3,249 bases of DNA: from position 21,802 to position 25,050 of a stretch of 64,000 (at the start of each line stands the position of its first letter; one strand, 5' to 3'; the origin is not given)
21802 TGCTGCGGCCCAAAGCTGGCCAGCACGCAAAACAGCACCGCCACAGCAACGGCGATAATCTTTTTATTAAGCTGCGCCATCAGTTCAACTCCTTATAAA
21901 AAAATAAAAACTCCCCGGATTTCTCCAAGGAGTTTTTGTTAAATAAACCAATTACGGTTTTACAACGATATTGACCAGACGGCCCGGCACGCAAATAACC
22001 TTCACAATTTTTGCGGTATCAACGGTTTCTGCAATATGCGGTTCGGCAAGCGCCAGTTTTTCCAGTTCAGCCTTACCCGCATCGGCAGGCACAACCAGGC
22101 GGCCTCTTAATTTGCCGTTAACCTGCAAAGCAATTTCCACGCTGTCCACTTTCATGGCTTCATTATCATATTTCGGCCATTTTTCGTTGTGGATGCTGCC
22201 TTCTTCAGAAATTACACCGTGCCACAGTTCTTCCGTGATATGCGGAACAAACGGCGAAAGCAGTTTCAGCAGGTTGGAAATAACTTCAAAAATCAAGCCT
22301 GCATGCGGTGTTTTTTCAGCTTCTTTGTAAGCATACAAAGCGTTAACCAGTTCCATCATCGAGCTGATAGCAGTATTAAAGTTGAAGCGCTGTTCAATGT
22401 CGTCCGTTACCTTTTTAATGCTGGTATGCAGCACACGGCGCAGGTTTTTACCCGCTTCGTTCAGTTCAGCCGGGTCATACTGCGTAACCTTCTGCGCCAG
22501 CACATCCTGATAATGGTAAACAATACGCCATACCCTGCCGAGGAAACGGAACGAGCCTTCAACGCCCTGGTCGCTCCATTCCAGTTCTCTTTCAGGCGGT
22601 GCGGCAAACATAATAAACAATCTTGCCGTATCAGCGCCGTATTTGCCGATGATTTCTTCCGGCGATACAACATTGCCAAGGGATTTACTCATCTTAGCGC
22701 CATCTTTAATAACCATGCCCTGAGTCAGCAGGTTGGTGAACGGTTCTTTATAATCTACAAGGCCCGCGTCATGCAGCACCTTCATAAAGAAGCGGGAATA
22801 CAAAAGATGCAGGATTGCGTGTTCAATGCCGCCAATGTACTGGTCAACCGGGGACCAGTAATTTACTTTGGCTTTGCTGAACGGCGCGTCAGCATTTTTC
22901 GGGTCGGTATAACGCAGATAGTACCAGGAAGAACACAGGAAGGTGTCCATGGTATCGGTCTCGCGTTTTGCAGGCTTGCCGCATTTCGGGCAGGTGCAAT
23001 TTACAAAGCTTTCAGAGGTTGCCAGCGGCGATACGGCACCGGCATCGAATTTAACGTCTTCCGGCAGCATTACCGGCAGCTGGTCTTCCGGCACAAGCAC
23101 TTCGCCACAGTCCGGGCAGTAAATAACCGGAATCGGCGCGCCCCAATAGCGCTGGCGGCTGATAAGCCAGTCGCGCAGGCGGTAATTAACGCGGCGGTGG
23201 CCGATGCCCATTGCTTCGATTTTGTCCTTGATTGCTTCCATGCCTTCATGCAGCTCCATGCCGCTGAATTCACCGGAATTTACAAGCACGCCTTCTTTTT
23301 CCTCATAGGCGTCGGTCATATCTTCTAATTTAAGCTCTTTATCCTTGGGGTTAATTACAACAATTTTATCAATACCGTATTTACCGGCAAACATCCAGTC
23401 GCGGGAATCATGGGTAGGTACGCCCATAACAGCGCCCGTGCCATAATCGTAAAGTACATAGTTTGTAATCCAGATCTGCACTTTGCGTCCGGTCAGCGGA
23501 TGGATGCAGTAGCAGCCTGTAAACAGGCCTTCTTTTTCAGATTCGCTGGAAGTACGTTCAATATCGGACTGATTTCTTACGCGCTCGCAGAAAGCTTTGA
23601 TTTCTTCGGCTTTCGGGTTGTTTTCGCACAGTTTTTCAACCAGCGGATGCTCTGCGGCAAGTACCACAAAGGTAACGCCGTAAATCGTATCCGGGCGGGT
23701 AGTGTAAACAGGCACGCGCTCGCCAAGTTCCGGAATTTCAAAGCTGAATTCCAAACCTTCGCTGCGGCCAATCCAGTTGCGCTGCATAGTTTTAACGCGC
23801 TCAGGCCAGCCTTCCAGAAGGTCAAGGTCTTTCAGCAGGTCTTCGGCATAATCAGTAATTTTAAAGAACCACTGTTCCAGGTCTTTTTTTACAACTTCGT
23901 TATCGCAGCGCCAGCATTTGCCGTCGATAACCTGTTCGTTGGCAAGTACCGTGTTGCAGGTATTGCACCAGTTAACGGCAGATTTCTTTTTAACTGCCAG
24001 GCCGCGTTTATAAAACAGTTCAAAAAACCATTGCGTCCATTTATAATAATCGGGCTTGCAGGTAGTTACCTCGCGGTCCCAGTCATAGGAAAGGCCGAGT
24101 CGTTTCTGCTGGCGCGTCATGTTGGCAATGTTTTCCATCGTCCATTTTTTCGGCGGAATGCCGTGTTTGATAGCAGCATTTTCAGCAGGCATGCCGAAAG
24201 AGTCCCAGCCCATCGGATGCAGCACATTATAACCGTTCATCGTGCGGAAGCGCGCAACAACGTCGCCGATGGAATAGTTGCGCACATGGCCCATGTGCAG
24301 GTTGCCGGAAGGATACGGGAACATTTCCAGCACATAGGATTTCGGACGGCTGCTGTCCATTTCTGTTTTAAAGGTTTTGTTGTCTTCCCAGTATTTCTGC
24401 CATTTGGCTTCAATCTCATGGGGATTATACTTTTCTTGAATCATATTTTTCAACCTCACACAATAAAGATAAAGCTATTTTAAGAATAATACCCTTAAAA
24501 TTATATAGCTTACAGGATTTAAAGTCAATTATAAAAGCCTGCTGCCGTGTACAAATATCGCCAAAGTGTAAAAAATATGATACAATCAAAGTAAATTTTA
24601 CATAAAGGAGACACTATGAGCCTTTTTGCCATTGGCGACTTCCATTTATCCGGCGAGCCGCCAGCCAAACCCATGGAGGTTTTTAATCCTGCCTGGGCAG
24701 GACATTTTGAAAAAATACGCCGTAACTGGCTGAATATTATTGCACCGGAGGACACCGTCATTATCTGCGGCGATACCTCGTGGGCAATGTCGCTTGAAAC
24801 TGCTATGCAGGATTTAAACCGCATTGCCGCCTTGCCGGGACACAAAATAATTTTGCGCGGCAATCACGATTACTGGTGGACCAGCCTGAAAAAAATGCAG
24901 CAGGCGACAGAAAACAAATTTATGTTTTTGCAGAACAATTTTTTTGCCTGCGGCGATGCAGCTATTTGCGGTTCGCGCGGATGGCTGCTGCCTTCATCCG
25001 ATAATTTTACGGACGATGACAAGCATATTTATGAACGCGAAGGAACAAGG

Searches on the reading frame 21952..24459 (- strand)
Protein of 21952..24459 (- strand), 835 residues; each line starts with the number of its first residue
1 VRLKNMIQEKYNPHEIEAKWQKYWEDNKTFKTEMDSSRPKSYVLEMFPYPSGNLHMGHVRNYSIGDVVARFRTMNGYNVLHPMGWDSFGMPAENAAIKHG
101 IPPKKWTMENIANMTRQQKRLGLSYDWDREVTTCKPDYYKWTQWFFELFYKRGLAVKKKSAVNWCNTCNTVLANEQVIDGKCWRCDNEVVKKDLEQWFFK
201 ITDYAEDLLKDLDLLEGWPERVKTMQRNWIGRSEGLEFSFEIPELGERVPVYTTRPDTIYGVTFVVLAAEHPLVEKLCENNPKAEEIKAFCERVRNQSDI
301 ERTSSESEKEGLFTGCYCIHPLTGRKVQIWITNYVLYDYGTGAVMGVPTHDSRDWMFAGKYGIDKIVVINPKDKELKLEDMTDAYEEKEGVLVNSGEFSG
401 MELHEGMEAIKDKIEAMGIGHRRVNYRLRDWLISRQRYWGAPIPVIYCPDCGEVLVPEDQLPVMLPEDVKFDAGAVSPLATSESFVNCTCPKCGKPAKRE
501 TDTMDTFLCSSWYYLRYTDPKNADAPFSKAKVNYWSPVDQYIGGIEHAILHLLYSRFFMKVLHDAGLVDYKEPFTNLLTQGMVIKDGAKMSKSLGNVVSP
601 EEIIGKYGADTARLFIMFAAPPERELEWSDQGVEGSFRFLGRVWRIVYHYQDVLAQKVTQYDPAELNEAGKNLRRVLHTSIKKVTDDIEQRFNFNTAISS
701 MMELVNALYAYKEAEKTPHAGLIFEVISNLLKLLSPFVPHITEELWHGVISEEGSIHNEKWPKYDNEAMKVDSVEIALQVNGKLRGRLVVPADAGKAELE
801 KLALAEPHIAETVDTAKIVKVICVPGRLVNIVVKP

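Call 46: search_protein_families(library=ncbifam, proteins=[window:21952-24459:-], max_evalue=1e-10)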
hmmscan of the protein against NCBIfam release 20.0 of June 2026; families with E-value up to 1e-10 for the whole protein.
window:21952-24459:- (835 aa): 16 families
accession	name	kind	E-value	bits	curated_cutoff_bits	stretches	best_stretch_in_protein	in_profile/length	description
TIGR00396.1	leuS_bact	equivalog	0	1146.2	548.4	1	11-834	1-843/843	leucine--tRNA ligase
TIGR00422.1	valS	equivalog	2.5e-99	333.5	612.1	2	427-773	397-723/863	valine--tRNA ligase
NF009687.0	PRK13208.1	equivalog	3.1e-89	300.2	738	2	429-808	396-765/801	valine--tRNA ligase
NF008957.0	PRK12300.1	subfamily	1.9e-86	290.9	677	3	529-772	571-801/946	leucine--tRNA ligase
NF004349.1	PRK05729.1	equivalog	2e-80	271.2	704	2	428-770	391-704/860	valine--tRNA ligase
TIGR00392.1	ileS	equivalog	3.5e-75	253.8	621.4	2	428-771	460-813/861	isoleucine--tRNA ligase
TIGR00395.1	leuS_arch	equivalog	8.2e-73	245.8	648.5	3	532-772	568-798/938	leucine--tRNA ligase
NF011492.0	PRK14900.1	equivalog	1.3e-50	172.3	1783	2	428-754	407-712/1044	valine--tRNA ligase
NF000540.1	alt_ValS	exception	3.5e-45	154.3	900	2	429-779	430-771/827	valine--tRNA ligase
TIGR00398.1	metG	equivalog_domain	3.5e-37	128.3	336.35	2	47-175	7-133/530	methionine--tRNA ligase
NF000257.1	MupA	exception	7.9e-36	123.2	1900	1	428-767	434-777/1024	mupirocin-resistant isoleucine--tRNA ligase MupA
NF000258.1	MupB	exception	2.9e-34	118.1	1900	1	427-771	437-783/1033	mupirocin-resistant isoleucine--tRNA ligase MupB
NF008900.0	PRK12267.1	equivalog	1.7e-32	112.8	598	1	40-210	5-174/648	methionine--tRNA ligase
NF001100.0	PRK00133.1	equivalog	1.4e-30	106.5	587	1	45-186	11-149/676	methionine--tRNA ligase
NF040702.1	ileS_w_GNAT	exception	1.9e-28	98.7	1999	1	429-642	637-832/1100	isoleucine--tRNA ligase, N-acetyltransferase domain-containing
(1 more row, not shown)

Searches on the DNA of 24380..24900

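Call 77: search_rna_families(source=window, start=24380, end=24900, threshold=evalue, max_evalue=1)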
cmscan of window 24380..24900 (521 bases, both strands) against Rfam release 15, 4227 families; matches with E-value up to 1: 1.
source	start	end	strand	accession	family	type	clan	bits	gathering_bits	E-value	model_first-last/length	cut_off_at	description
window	24503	24640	+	RF00524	R2_retro_el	Cis-reg;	-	23.4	38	0.0094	1-212/212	no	R2 RNA element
